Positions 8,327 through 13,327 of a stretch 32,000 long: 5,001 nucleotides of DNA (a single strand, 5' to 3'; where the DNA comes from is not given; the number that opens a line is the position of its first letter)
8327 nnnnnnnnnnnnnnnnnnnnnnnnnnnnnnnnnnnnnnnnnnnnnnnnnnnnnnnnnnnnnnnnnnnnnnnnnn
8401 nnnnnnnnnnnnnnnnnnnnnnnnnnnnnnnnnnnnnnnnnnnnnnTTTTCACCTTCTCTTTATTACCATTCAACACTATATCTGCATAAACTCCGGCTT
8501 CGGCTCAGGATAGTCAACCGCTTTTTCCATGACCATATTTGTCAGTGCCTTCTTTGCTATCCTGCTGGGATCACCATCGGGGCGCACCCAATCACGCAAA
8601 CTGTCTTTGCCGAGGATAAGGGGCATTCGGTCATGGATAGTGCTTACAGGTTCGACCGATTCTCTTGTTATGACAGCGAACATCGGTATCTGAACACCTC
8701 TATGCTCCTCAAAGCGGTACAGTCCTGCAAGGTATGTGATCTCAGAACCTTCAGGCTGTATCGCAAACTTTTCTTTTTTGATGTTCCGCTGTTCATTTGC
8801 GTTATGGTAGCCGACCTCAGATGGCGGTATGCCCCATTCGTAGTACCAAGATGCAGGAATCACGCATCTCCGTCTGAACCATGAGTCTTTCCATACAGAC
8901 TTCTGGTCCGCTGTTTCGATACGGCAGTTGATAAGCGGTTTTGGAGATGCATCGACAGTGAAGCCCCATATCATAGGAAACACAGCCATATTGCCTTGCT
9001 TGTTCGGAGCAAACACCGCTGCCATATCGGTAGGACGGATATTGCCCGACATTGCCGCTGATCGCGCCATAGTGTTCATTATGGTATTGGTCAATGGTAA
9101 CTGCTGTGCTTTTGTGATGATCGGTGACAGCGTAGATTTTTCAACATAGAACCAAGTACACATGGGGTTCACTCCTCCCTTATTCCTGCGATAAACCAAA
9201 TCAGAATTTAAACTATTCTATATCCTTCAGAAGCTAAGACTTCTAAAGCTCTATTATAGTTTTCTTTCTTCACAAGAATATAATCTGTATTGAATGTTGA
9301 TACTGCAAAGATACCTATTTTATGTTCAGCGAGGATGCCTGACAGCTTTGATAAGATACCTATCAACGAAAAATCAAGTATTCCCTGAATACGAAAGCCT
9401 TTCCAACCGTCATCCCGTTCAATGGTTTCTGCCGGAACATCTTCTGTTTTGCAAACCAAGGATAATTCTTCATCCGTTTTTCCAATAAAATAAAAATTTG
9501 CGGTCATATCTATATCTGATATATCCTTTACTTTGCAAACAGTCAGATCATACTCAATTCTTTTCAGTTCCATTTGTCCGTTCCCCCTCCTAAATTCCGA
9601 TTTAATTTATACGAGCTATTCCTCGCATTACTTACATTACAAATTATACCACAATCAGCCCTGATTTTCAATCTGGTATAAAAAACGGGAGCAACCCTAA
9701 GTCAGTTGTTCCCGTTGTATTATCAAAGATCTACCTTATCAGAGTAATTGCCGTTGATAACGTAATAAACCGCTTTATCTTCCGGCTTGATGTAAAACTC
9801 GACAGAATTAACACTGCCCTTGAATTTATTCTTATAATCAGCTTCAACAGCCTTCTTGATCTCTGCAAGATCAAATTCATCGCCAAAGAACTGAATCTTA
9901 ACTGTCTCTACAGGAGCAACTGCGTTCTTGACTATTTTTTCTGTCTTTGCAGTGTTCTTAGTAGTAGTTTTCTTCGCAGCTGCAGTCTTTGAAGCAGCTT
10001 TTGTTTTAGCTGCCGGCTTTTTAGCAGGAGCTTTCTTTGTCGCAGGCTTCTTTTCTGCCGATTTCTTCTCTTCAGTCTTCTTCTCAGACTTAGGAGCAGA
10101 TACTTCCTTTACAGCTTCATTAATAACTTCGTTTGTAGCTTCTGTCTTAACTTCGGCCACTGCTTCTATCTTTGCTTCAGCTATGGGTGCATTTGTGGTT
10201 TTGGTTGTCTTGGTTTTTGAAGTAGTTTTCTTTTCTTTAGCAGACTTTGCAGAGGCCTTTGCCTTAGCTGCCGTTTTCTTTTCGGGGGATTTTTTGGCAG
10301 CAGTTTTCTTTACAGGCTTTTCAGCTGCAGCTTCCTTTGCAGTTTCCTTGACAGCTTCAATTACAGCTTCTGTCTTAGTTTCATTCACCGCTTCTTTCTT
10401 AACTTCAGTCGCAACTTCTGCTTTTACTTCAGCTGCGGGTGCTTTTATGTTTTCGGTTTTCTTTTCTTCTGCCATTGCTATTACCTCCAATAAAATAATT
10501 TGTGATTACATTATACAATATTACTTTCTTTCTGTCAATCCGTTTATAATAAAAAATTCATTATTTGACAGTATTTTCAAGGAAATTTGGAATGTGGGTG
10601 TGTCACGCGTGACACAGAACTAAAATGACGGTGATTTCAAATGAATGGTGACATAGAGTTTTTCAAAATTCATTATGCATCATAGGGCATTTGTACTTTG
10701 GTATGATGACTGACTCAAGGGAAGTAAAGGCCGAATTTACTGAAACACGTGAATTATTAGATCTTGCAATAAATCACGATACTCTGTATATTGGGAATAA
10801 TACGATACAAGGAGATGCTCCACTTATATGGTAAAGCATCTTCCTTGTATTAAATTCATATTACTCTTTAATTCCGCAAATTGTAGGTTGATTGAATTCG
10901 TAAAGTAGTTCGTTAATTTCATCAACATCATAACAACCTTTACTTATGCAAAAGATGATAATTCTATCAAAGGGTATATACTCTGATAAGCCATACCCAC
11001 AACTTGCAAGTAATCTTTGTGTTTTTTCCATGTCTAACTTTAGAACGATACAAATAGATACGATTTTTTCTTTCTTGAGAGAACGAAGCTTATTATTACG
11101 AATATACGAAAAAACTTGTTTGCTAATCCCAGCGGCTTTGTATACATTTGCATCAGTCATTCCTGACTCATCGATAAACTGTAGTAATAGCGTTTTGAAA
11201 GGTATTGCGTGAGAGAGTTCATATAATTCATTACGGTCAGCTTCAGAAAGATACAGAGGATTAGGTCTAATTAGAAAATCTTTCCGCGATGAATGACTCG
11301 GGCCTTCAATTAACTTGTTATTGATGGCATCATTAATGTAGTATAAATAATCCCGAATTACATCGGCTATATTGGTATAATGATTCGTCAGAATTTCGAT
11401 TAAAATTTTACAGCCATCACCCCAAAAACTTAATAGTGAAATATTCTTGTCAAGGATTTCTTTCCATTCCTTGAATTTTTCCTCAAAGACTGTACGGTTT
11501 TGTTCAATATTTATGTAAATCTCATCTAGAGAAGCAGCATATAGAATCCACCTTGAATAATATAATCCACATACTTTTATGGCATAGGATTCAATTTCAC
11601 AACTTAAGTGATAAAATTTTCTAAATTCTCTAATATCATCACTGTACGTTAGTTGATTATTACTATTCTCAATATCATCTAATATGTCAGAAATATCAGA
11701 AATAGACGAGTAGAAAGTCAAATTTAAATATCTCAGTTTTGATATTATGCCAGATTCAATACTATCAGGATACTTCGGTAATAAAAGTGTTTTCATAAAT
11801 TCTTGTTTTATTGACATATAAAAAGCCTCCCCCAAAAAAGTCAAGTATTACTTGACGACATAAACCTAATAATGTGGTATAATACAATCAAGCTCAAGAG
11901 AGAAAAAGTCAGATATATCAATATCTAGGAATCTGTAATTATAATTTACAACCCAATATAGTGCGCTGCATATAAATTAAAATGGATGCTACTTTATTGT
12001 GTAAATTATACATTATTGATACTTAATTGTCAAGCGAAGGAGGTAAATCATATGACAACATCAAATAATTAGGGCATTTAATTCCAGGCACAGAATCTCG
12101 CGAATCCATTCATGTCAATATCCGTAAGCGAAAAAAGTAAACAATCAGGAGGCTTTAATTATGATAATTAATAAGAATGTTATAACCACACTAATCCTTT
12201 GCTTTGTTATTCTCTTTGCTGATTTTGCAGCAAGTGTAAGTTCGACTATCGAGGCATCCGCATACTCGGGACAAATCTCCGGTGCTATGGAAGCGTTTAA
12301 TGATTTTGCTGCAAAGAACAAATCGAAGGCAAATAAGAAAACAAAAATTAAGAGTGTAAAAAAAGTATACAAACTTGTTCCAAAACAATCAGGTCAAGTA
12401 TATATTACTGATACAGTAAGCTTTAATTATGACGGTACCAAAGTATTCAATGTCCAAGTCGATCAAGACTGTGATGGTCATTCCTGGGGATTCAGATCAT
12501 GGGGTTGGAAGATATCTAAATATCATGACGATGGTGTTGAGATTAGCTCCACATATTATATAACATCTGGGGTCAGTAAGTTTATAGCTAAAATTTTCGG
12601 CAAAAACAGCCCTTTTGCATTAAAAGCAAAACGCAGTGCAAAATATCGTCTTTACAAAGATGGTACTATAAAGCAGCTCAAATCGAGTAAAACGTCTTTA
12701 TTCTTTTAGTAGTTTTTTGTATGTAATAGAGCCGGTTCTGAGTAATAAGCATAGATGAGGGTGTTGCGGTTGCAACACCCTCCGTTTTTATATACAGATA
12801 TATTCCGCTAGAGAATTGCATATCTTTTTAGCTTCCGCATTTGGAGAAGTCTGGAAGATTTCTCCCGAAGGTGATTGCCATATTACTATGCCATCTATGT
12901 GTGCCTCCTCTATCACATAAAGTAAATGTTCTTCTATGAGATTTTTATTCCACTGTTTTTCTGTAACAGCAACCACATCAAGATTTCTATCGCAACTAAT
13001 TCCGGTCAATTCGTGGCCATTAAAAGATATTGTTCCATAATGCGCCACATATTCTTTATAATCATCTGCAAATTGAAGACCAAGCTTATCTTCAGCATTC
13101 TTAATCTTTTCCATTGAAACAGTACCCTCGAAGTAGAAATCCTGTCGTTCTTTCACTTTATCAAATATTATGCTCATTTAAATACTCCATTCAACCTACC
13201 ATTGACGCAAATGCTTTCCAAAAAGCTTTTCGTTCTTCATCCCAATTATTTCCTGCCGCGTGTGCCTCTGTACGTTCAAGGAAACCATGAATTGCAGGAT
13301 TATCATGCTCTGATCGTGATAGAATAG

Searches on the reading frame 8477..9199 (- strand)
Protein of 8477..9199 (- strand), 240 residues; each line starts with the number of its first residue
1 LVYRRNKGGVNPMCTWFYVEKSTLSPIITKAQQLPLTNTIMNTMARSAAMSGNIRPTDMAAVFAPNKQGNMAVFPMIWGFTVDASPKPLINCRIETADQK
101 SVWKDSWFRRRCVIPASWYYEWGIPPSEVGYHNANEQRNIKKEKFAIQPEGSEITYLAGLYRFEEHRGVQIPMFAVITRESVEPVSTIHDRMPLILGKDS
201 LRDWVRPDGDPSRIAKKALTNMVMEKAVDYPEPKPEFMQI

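Call 10: search_protein_families(library=pfam, proteins=[window:8477-9199:-], max_evalue=0.001)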
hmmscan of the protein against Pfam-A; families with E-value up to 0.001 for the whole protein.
window:8477-9199:- (240 aa): 1 family
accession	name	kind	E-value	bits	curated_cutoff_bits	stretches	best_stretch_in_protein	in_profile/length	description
PF02586.19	SRAP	-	3.2e-33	115.5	27.1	1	42-221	23-196/214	SOS response associated peptidase (SRAP)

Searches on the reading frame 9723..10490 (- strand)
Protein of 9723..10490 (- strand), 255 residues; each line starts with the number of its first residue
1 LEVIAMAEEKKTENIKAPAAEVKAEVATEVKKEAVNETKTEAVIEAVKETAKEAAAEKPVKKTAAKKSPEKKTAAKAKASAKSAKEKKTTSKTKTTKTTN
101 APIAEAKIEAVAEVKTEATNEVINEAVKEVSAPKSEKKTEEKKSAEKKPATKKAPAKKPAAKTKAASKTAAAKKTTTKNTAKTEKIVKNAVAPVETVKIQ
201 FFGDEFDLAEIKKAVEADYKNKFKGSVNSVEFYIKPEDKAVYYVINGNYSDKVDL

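Call 10: search_protein_families(library=pfam, proteins=[window:9723-10490:-], max_evalue=0.001)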
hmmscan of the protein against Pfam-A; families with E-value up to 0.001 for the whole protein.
window:9723-10490:- (255 aa): 1 family
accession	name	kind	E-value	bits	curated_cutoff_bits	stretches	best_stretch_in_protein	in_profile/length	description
PF20069.4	DUF6465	-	1.4e-20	74.1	26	1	128-255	7-130/130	Family of unknown function (DUF6465)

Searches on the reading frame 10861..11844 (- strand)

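Call 9: search_protein_families(library=pfam, proteins=[window:10861-11844:-], max_evalue=0.001)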
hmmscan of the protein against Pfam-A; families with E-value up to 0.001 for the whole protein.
window:10861-11844:- (327 aa): 1 family
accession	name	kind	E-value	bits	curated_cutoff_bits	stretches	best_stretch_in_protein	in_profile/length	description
PF13443.12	HTH_26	-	0.0001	22.9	22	1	221-272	3-54/63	Cro/C1-type HTH DNA-binding domain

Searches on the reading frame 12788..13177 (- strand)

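Call 10: search_protein_families(library=pfam, proteins=[window:12788-13177:-], max_evalue=0.001)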
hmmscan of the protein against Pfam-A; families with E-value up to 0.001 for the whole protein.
window:12788-13177:- (129 aa): 3 families
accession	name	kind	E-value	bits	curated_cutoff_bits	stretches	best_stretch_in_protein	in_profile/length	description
PF14567.11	SUKH_5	-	1.8e-11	44.4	27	1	16-126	18-136/142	SMI1-KNR4 cell-wall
PF14568.11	SUKH_6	-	1.3e-10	42.3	27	1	23-127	2-119/119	SMI1-KNR4 cell-wall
PF09346.15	SMI1_KNR4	-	2.8e-05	25.1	25.4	1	20-127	2-123/125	SMI1 / KNR4 family (SUKH-1)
